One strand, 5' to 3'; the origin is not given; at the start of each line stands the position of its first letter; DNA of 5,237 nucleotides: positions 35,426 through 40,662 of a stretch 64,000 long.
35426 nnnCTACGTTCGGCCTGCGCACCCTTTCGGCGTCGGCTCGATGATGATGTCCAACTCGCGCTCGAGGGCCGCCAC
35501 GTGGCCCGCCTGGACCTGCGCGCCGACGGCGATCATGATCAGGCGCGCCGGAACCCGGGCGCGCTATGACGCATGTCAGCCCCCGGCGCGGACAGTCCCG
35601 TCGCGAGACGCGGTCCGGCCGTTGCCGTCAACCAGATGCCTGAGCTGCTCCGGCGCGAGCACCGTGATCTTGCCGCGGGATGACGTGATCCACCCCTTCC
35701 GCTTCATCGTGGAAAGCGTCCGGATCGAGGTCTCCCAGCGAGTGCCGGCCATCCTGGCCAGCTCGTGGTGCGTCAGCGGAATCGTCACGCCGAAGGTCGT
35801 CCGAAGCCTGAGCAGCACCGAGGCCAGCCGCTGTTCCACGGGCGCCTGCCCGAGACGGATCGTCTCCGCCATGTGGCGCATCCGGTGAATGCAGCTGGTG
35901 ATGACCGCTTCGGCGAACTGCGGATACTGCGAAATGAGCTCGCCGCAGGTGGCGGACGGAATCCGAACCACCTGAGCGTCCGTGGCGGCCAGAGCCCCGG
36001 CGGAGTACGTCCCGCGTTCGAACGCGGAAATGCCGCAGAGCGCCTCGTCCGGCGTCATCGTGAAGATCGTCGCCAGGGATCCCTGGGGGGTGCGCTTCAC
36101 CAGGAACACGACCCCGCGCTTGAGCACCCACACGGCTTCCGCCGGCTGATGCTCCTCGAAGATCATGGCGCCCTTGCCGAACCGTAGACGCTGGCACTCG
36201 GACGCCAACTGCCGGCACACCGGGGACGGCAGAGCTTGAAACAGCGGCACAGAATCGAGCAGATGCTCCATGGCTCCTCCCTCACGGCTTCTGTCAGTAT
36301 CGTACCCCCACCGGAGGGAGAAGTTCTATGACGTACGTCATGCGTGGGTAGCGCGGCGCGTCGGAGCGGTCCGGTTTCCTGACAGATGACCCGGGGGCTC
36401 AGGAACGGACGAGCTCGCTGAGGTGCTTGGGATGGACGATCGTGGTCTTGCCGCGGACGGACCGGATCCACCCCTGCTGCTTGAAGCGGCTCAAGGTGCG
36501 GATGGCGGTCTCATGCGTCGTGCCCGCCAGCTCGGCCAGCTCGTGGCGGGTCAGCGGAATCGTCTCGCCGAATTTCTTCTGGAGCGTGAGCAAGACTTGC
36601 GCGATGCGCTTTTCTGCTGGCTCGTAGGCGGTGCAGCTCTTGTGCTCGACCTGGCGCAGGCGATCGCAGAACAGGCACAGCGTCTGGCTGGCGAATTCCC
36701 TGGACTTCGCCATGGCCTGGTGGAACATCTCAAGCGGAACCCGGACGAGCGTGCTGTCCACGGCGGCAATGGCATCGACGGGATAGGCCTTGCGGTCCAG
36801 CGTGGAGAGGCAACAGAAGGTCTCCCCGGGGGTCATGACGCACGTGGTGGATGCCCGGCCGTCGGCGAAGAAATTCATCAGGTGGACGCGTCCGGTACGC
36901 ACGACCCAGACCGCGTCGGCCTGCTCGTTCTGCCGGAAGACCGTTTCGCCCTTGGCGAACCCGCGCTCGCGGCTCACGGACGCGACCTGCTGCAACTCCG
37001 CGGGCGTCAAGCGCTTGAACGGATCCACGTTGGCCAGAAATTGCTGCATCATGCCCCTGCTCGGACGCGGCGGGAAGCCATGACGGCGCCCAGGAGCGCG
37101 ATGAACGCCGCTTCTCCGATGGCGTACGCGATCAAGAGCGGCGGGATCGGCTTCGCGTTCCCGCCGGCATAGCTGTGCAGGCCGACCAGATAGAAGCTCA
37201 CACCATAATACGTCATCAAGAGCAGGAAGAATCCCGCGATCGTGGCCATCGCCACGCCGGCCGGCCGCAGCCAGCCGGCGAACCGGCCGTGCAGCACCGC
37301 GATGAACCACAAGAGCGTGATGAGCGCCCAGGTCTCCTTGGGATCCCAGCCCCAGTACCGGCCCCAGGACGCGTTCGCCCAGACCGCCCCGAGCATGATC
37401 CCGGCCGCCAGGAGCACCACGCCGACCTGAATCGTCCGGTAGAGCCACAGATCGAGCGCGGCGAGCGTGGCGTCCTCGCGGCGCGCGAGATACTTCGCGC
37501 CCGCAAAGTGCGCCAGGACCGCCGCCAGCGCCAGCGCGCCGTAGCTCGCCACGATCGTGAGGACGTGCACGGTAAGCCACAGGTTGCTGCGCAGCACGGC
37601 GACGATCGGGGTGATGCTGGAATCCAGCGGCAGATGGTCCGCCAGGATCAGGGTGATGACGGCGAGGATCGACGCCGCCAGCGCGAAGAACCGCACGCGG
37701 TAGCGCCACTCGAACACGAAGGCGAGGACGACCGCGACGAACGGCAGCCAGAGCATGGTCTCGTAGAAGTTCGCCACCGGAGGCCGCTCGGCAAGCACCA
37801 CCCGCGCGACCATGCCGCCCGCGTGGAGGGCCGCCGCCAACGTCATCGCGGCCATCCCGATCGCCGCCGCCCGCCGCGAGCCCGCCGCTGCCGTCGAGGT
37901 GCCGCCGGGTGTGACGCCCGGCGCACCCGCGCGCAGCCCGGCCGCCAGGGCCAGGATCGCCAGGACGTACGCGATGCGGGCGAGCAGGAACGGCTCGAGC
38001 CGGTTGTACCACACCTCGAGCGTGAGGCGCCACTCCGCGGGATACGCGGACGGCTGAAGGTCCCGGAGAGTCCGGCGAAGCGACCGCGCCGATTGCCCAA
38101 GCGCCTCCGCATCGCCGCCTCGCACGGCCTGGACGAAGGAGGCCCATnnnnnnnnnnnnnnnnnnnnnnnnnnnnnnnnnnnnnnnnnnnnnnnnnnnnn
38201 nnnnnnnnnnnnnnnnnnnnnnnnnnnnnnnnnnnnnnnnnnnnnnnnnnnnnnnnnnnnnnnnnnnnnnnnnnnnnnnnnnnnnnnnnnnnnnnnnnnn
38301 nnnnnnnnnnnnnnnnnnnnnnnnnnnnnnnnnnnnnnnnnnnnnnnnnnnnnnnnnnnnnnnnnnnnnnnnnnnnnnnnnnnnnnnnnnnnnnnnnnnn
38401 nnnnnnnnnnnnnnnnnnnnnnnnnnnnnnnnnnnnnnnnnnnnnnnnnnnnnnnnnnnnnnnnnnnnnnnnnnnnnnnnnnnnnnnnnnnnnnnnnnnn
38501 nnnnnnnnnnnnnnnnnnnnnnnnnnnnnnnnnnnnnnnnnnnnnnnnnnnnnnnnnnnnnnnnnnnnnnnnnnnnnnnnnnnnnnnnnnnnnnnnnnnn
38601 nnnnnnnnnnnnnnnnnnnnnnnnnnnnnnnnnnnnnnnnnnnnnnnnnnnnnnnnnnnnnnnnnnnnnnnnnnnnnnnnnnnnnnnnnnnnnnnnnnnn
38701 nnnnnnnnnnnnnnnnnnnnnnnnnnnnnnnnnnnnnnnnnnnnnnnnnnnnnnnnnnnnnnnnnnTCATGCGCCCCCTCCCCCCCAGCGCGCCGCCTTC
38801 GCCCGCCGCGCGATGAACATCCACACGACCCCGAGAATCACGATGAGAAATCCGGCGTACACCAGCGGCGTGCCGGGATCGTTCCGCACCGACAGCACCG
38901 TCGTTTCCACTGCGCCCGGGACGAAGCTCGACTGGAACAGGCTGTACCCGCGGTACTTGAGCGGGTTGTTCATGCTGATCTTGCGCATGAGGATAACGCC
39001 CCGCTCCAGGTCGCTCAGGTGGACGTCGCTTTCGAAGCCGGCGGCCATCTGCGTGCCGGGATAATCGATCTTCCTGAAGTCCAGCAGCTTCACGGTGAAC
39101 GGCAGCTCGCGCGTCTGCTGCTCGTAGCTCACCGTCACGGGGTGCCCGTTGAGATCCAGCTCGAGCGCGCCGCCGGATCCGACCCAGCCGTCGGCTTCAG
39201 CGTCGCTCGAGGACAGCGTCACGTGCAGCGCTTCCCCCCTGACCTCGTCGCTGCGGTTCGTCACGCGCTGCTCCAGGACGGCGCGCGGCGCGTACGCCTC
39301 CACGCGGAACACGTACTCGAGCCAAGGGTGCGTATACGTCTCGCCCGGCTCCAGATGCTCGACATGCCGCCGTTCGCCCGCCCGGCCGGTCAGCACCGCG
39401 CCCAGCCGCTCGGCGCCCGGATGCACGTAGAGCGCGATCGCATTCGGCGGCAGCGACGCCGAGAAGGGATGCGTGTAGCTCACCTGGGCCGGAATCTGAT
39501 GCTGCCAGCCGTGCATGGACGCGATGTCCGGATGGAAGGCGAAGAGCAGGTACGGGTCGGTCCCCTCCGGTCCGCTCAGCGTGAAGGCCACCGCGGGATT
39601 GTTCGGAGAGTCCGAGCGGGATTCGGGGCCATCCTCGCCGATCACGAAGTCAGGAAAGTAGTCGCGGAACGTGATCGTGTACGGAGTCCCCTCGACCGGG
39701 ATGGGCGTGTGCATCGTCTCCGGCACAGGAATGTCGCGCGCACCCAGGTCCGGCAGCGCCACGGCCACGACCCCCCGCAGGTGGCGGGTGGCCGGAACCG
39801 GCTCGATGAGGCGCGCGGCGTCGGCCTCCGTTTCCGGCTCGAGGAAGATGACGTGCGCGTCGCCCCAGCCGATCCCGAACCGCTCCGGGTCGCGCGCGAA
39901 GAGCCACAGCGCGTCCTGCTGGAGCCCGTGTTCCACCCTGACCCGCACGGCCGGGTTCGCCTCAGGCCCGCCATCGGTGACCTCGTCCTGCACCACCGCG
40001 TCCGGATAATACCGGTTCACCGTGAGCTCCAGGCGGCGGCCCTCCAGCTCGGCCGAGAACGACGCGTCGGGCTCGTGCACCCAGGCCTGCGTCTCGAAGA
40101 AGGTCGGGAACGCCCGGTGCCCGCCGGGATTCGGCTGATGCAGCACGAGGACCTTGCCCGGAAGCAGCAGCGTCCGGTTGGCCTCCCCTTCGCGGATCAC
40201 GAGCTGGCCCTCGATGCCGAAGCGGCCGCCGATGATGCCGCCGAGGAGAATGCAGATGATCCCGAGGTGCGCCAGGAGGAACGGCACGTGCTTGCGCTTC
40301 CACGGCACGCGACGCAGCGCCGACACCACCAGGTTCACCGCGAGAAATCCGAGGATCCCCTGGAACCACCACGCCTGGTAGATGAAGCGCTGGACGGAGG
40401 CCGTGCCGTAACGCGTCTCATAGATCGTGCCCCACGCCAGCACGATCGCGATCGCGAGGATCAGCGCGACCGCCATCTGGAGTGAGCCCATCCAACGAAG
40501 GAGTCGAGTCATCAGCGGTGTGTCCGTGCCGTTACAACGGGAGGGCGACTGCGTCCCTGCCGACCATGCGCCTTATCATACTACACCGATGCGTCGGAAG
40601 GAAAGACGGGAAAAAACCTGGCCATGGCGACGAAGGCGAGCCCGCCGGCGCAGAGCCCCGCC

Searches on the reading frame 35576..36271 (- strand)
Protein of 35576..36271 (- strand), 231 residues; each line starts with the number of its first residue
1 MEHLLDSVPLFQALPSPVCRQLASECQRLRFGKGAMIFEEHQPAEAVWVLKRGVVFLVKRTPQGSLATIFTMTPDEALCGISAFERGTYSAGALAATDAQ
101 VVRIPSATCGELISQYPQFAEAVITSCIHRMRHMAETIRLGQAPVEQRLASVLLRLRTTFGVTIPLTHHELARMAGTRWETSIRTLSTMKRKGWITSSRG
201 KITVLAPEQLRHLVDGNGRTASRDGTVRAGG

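Call 66: search_protein_families(library=pfam, proteins=[window:35576-36271:-], max_evalue=0.0001)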
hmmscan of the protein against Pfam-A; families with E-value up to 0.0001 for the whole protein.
window:35576-36271:- (231 aa): 2 families
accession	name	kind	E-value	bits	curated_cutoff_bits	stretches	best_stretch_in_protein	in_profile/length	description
PF13545.12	HTH_Crp_2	-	1.5e-17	63.7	27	1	147-213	1-70/70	Crp-like helix-turn-helix domain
PF00027.35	cNMP_binding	-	5.4e-12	46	27.5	1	29-116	2-89/89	Cyclic nucleotide-binding domain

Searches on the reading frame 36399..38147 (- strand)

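Call 66: search_protein_families(library=pfam, proteins=[window:36399-38147:-], max_evalue=0.0001)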
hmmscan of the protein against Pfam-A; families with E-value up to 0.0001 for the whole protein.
window:36399-38147:- (582 aa): 4 families
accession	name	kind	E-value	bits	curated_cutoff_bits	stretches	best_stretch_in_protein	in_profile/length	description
PF00027.35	cNMP_binding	-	4.8e-17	62.1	27.5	1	395-481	2-88/89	Cyclic nucleotide-binding domain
PF13545.12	HTH_Crp_2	-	5.8e-16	58.7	27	1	513-578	1-69/70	Crp-like helix-turn-helix domain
PF00325.26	Crp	-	1.4e-05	25.1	21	1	530-561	1-32/32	Bacterial regulatory proteins, crp family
PF25213.1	HVO_A0261_N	-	6.3e-05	23.2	35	1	531-566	24-59/86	HVO_A0261 N-terminal domain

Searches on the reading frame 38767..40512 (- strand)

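Call 66: search_protein_families(library=pfam, proteins=[window:38767-40512:-], max_evalue=0.0001)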
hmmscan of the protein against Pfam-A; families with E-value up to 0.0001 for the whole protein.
window:38767-40512:- (581 aa): 1 family
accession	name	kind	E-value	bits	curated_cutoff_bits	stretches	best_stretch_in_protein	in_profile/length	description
PF05140.19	ResB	-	1.3e-28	100.5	24.6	3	464-530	199-265/486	ResB-like family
